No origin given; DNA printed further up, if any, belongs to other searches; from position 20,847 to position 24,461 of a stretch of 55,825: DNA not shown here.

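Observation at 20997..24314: Glycyl radical enzyme and its radical-SAM activase encoded as one 1105-aa polypeptide, with a minimal PflA-type activase on an eliminase-type GRE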

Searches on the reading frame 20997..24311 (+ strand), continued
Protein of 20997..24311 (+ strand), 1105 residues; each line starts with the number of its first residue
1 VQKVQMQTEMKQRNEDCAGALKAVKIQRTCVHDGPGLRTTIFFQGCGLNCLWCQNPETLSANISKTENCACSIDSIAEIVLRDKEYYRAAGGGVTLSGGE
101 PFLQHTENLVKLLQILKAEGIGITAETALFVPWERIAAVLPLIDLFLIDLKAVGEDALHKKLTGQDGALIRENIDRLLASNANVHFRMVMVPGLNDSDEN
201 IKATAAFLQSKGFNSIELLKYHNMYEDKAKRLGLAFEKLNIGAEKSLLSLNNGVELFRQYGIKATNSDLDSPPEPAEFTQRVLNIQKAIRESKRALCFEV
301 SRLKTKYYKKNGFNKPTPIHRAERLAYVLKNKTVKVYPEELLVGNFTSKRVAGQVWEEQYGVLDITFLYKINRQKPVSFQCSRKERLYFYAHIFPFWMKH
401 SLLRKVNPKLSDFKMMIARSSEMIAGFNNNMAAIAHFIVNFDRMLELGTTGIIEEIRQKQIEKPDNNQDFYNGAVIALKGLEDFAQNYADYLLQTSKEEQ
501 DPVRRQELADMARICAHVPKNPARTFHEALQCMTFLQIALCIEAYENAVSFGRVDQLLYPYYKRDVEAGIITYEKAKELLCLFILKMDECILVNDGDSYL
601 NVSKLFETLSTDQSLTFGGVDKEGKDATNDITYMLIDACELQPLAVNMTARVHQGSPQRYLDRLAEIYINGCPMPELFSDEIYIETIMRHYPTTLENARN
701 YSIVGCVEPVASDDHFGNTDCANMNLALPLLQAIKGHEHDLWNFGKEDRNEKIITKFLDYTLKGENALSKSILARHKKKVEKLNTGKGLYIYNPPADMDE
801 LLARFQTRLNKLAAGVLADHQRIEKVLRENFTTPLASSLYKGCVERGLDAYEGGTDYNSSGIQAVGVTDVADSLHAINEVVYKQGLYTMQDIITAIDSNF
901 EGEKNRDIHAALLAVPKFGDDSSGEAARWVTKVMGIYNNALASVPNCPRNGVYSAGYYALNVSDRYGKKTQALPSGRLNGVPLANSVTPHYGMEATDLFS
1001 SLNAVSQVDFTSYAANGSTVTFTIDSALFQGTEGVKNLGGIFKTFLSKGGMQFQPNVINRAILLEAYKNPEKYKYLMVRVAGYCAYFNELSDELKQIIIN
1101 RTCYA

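Call 18: find_encoding_contigs(protein=P0046, flank=10000, max_places=2)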
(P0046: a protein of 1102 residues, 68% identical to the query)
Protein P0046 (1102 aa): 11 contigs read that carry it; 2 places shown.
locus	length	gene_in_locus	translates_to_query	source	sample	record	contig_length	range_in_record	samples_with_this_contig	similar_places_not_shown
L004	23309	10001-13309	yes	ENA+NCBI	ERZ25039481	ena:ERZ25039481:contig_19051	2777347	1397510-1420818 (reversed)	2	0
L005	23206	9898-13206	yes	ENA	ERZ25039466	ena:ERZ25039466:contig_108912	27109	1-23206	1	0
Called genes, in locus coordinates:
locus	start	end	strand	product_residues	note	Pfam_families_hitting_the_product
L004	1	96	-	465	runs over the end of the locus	PF04055:Radical_SAM, PF06968:BATS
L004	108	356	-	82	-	PF21699:TM1266-like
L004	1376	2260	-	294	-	PF00950:ABC-3, PF01032:FecCD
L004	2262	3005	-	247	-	PF00005:ABC_tran, PF02463:SMC_N (faint), PF13401:AAA_22 (faint), PF13558:SbcC_Walker_B (faint), PF13304:AAA_21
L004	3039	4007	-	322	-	PF01297:ZnuA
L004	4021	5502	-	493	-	-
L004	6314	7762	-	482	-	PF04966:OprB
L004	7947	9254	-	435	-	PF01566:Nramp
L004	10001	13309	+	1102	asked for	PF13353:Fer4_12, PF04055:Radical_SAM, PF02901:PFL-like, PF01228:Gly_radical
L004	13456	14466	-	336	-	PF00586:AIRS, PF02769:AIRS_C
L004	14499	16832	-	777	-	PF00708:Acylphosphatase, PF07503:zf-HYPF, PF01300:Sua5_yciO_yrdC, PF17788:HypF_C, PF22521:HypF_C_2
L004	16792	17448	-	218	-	PF02492:cobW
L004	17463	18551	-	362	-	PF01924:HypD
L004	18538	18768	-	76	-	PF01455:HupF_HypC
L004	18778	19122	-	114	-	PF01155:HypA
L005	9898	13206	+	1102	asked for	PF13353:Fer4_12, PF04055:Radical_SAM, PF02901:PFL-like, PF01228:Gly_radical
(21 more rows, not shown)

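Call 19: find_encoding_contigs(protein=P0029, flank=10000, max_places=2)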
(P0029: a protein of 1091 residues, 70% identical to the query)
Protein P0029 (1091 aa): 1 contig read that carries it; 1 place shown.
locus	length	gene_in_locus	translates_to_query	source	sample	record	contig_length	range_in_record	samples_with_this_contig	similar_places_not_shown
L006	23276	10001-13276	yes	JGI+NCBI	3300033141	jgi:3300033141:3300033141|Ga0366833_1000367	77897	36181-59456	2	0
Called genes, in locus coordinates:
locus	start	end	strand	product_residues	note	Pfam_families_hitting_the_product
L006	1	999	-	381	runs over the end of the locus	PF13229:Beta_helix, PF05048:NosD, PF13229:Beta_helix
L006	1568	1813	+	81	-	PF04255:DUF433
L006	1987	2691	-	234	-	PF00483:NTP_transferase, PF12804:NTP_transf_3 (faint)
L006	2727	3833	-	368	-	PF10509:GalKase_gal_bdg, PF00288:GHMP_kinases_N, PF08544:GHMP_kinases_C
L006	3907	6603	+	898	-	-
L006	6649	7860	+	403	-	PF13263:PHP_C (weak)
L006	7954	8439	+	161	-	-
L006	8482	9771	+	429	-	PF06050:HGD-D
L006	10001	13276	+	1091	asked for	PF04055:Radical_SAM, PF13353:Fer4_12, PF02901:PFL-like, PF01228:Gly_radical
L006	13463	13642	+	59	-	-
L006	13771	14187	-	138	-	PF05168:HEPN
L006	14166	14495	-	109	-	PF01909:NTP_transf_2, PF18765:Polbeta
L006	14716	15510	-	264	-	-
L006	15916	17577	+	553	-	PF21910:GH85_C (faint), PF14061:Mtf2_C (faint), PF09291:DUF1968 (faint)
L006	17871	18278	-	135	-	PF01850:PIN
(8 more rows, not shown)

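Call 23: find_related_loci(query=window:20997-24311:+, collection=genome_contigs, flank=8000)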
Query window:20997-24311:+ (1105 aa) in genome_contigs; peptide patterns used: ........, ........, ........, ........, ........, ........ (x = any residue, [..] = any of these).
185 stretches matched a pattern; 126 encode a relative of the query (tblastn E <= 1e-3); the best 80 are kept; 80 distinct loci.
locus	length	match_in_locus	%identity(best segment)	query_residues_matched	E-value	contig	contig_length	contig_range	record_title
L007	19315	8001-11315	78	1-1105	0e+0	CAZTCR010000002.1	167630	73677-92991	MAG TPA_asm: uncultured Eubacteriales bacterium isolate SRP192927_co6_794 genome assembly, contig: NODE_37_length_167630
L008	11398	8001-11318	77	1-1105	0e+0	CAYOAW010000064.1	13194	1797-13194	MAG TPA_asm: uncultured Eubacteriales bacterium isolate SRP089250_co1_16 genome assembly, contig: NODE_8347_length_13194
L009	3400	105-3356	70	21-1105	0e+0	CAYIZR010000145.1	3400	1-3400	MAG TPA_asm: uncultured Christensenella sp. isolate ERP122455_co1_199 genome assembly, contig: NODE_13555_length_3400_co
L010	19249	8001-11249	71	21-1105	0e+0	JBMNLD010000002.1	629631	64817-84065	MAG: Christensenellales bacterium isolate SBF912LR0HQ0021 contig_39031, whole genome shotgun sequence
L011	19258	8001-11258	70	21-1105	0e+0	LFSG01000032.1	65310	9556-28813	MAG: Clostridiales bacterium DTU072 scaffold22161, whole genome shotgun sequence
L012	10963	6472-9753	69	9-1105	0e+0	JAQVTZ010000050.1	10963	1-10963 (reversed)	MAG: Clostridia bacterium isolate STF1_44 NODE_18633_length_10963_cov_4.927464_Sandtown_F1, whole genome shotgun sequenc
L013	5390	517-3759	69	26-1105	0e+0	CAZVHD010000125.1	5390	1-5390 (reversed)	MAG TPA_asm: uncultured Christensenella sp. isolate SRP252850_co1_273 genome assembly, contig: NODE_28330_length_5390_co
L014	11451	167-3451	67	7-1104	0e+0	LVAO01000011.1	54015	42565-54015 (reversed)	MAG: Clostridiales bacterium Firm_09 Firm_09_contig_10256, whole genome shotgun sequence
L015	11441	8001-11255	67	21-1105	0e+0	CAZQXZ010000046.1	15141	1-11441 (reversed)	MAG TPA_asm: uncultured Eubacteriales bacterium isolate binchicken_co39_180 genome assembly, contig: NODE_9519_length_15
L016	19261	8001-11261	68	20-1105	0e+0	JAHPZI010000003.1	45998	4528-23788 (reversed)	MAG: Promethearchaeota archaeon isolate LW60_4 NODE_1255_length_45998_cov_14.717846, whole genome shotgun sequence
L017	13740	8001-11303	65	5-1105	0e+0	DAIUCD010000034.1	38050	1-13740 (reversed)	MAG TPA_asm: Spirochaetota bacterium isolate CTOTU7684 NODE_1910_length_38050_cov_10.328806, whole genome shotgun sequen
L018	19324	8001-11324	65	1-1104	0e+0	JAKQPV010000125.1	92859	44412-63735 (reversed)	MAG: Spirochaetota bacterium isolate USMO_maxbin.118 k141_704446, whole genome shotgun sequence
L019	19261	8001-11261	68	20-1105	0e+0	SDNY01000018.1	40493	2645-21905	MAG: Promethearchaeota archaeon isolate AMARA_1S AMARA-sed17-1691, whole genome shotgun sequence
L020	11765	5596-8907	66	3-1105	0e+0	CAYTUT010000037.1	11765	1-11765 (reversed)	MAG TPA_asm: uncultured Christensenellaceae bacterium isolate SRP216815_co1_20 genome assembly, contig: NODE_7197_length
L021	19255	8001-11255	67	21-1105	0e+0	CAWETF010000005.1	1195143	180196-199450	MAG: uncultured delta proteobacterium isolate MFD01476.bin.1.246 genome assembly, contig: contig_7338, whole genome shot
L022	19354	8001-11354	64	2-1105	0e+0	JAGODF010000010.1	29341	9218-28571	MAG: Spirochaetes bacterium isolate Go_SlDig_bin_460 Go_SlDig_4291_length_29341_cov_3.865681, whole genome shotgun seque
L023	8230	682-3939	65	21-1105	0e+0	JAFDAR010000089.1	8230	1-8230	MAG: Deltaproteobacteria bacterium isolate AB_3033_Bin_75 AB_3033_Bin_75_scaffold_35941, whole genome shotgun sequence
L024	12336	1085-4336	66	21-1105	0e+0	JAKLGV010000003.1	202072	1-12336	MAG: Deltaproteobacteria bacterium isolate RA.bin48 RA.bin48_3, whole genome shotgun sequence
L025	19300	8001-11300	77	6-1105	0e+0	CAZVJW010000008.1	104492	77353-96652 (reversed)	MAG TPA_asm: uncultured Eubacteriales bacterium isolate SRP192927_co4_831 genome assembly, contig: NODE_155_length_10449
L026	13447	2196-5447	67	21-1105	0e+0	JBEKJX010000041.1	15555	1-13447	MAG: Smithella sp. isolate SPRUCE 333 SPRUCE_333_41, whole genome shotgun sequence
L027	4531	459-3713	65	21-1105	0e+0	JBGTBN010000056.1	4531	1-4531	MAG: Spirochaetota bacterium isolate JTS-AC98 k141_877819, whole genome shotgun sequence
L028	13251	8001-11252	66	21-1105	0e+0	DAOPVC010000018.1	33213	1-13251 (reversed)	MAG TPA_asm: Smithella sp. isolate AMR_MDS_1402 NODE_1255_length_33213_cov_12.945594, whole genome shotgun sequence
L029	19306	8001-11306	64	3-1105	0e+0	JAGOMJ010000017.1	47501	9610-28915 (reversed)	MAG: Smithella sp. isolate Go_SlDig_bin_11 Go_SlDig_1934_length_47501_cov_35.879639, whole genome shotgun sequence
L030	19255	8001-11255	65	21-1105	0e+0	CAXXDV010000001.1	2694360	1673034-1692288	MAG: Desulfosudaceae bacterium isolate 2fa5082e-9599-4a38-b238-f5dfa6a28bc4 genome assembly, contig: contig_1, whole gen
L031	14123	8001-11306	64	3-1105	0e+0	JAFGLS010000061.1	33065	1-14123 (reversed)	MAG: Syntrophaceae bacterium isolate Zod_Metabat.41 k87_3048752, whole genome shotgun sequence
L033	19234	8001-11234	65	21-1105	0e+0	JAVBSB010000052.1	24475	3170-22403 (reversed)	MAG: Oscillospiraceae bacterium isolate EPI_MAG_00212 c_000011101487, whole genome shotgun sequence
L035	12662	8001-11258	64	20-1105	0e+0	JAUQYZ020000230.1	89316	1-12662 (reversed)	MAG: Candidatus Sigynarchaeum springense isolate SQRJ_234 k255_662440, whole genome shotgun sequence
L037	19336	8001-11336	63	6-1105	0e+0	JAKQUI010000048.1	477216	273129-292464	MAG: Spirochaetota bacterium isolate USST_maxbin.066 k141_1074218, whole genome shotgun sequence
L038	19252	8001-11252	65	21-1105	0e+0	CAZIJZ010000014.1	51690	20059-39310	MAG TPA_asm: uncultured Smithella sp. isolate SRP294416_co1_273 genome assembly, contig: NODE_903_length_51690_cov_63.22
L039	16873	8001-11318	64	1-1105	0e+0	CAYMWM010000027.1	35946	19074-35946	MAG TPA_asm: uncultured Smithella sp. isolate SRP192927_co6_232 genome assembly, contig: NODE_1994_length_35946_cov_5.59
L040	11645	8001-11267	65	14-1105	0e+0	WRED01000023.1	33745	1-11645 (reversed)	MAG: Oscillospiraceae bacterium isolate Lab288P3bin47 Ga0123353_10001055, whole genome shotgun sequence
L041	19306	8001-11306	62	3-1105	0e+0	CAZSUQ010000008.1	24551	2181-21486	MAG TPA_asm: uncultured Thermodesulfobacteriota bacterium isolate binchicken_co97_83 genome assembly, contig: NODE_8357_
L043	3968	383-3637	64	21-1105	0e+0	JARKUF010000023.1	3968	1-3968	MAG: Spirochaetota bacterium isolate Seed_metabat.82 k141_1109658, whole genome shotgun sequence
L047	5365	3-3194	64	41-1105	0e+0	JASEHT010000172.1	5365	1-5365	MAG: Smithella sp. isolate Yes70-30 NODE_172_length_5365_cov_3.766478, whole genome shotgun sequence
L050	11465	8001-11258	63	18-1104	0e+0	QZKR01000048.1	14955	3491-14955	MAG: Myxococcales bacterium isolate SURF_8 Ga0104751_1005744, whole genome shotgun sequence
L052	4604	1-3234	63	27-1105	0e+0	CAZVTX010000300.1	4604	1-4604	MAG TPA_asm: uncultured archaeon isolate binchicken_co19_533 genome assembly, contig: NODE_33576_length_4604_cov_4.60936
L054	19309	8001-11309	62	3-1105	0e+0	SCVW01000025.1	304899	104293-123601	MAG: Smithella sp. isolate SDB_sulfate1 contig-4120000001, whole genome shotgun sequence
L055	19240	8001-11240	62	26-1105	0e+0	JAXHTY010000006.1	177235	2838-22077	MAG: Thermodesulfobacteriota bacterium isolate MAG36_tar_biofilm MAG36_6, whole genome shotgun sequence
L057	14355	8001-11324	62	1-1105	0e+0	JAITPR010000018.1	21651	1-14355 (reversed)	MAG: Clostridiaceae bacterium isolate Pq454_bin33 k119_3744512, whole genome shotgun sequence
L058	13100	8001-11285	60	11-1105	0e+0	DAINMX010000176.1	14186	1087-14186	MAG TPA_asm: Myxococcota bacterium isolate CTOTU11650 NODE_2546_length_14186_cov_7.398203, whole genome shotgun sequence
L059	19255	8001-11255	65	21-1105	0e+0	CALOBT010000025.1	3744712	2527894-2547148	MAG: uncultured Spirochaetota bacterium isolate LOGT_bin.0113 genome assembly, contig: contig_20799, whole genome shotgu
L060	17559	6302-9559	62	20-1105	0e+0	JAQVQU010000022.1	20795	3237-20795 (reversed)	MAG: Clostridia bacterium isolate STF1_234 NODE_6191_length_20795_cov_10.575527_Sandtown_F1, whole genome shotgun sequen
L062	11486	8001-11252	62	21-1105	0e+0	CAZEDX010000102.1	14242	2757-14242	MAG TPA_asm: uncultured bacterium isolate SRP278314_co2_238 genome assembly, contig: NODE_5689_length_14242_cov_7.585325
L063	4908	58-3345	60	9-1105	0e+0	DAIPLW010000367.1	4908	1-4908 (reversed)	MAG TPA_asm: bacterium isolate CTOTU29523 NODE_9481_length_4908_cov_6.263960, whole genome shotgun sequence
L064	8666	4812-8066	63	21-1105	0e+0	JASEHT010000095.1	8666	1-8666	MAG: Smithella sp. isolate Yes70-30 NODE_95_length_8666_cov_4.137034, whole genome shotgun sequence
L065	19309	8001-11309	60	2-1105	0e+0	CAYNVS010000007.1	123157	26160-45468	MAG TPA_asm: uncultured Myxococcales bacterium isolate binchicken_co20_60 genome assembly, contig: NODE_378_length_12315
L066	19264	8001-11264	61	21-1105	0e+0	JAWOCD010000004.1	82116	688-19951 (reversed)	MAG: Promethearchaeia archaeon isolate BLK3-3.bin.73 k191_2084345, whole genome shotgun sequence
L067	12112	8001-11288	61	9-1105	0e+0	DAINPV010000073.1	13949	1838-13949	MAG TPA_asm: bacterium isolate CTOTU18531 NODE_4430_length_13949_cov_6.558730, whole genome shotgun sequence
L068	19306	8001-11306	59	2-1105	0e+0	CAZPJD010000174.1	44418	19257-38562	MAG TPA_asm: uncultured bacterium isolate binchicken_co200_86 genome assembly, contig: k141_1439771, whole genome shotgu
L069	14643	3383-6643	60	18-1105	0e+0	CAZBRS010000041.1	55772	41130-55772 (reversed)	MAG TPA_asm: uncultured Myxococcales bacterium isolate SRP272421_co2_345 genome assembly, contig: NODE_893_length_55772_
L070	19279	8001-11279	69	11-1105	0e+0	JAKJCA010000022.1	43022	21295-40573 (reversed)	MAG: Bacillota bacterium isolate UR.bin57 UR_contig_1799, whole genome shotgun sequence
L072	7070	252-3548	59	12-1105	0e+0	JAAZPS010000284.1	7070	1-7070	MAG: Bacillota bacterium isolate AS4KglBPMA_3 13264_AS4K, whole genome shotgun sequence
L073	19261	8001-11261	67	18-1105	0e+0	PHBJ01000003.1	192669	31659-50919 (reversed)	MAG: Deltaproteobacteria bacterium HGW-Deltaproteobacteria-13 08E140C01_z5_2013_Ig3399_v2_scaffold_136, whole genome sho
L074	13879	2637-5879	59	21-1105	0e+0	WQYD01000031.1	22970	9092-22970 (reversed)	MAG: Bacillota bacterium isolate Emb289P3bin74 Ga0123356_10001843, whole genome shotgun sequence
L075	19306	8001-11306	66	5-1105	0e+0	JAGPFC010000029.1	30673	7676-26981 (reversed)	MAG: Smithella sp. isolate Gw_SlDig_bin_149 Gw_SlDig_2201_length_30673_cov_16.327310, whole genome shotgun sequence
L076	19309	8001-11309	59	15-1105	0e+0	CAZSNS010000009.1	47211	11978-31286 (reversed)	MAG TPA_asm: Candidatus Hadarchaeota archaeon isolate ERP127260_co1_20 genome assembly, contig: NODE_190_length_47211_co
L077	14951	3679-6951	58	21-1105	0e+0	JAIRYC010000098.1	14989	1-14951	MAG: Oscillospiraceae bacterium isolate Gsp477_bin26 k119_1553053, whole genome shotgun sequence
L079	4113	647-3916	58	21-1105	0e+0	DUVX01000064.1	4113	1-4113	MAG TPA_asm: Bacillota bacterium isolate AS08sgBPME_77 91081_AS08, whole genome shotgun sequence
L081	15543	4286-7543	62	20-1105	0e+0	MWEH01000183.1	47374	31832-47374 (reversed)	MAG: Firmicutes bacterium ADurb.Bin080 BWX72_contig000183, whole genome shotgun sequence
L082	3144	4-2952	62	119-1105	0e+0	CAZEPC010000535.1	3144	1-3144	MAG TPA_asm: uncultured archaeon isolate binchicken_co13_463 genome assembly, contig: NODE_57040_length_3144_cov_4.74328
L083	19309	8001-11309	67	5-1105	0e+0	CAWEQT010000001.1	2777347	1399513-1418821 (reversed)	MAG: uncultured delta proteobacterium isolate MFD01828.bin.1.70 genome assembly, contig: contig_19051, whole genome shot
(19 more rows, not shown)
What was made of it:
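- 126 GTDB species, 80 loci listed (call 23). Many carriers are Smithella/Syntrophaceae (call 23).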
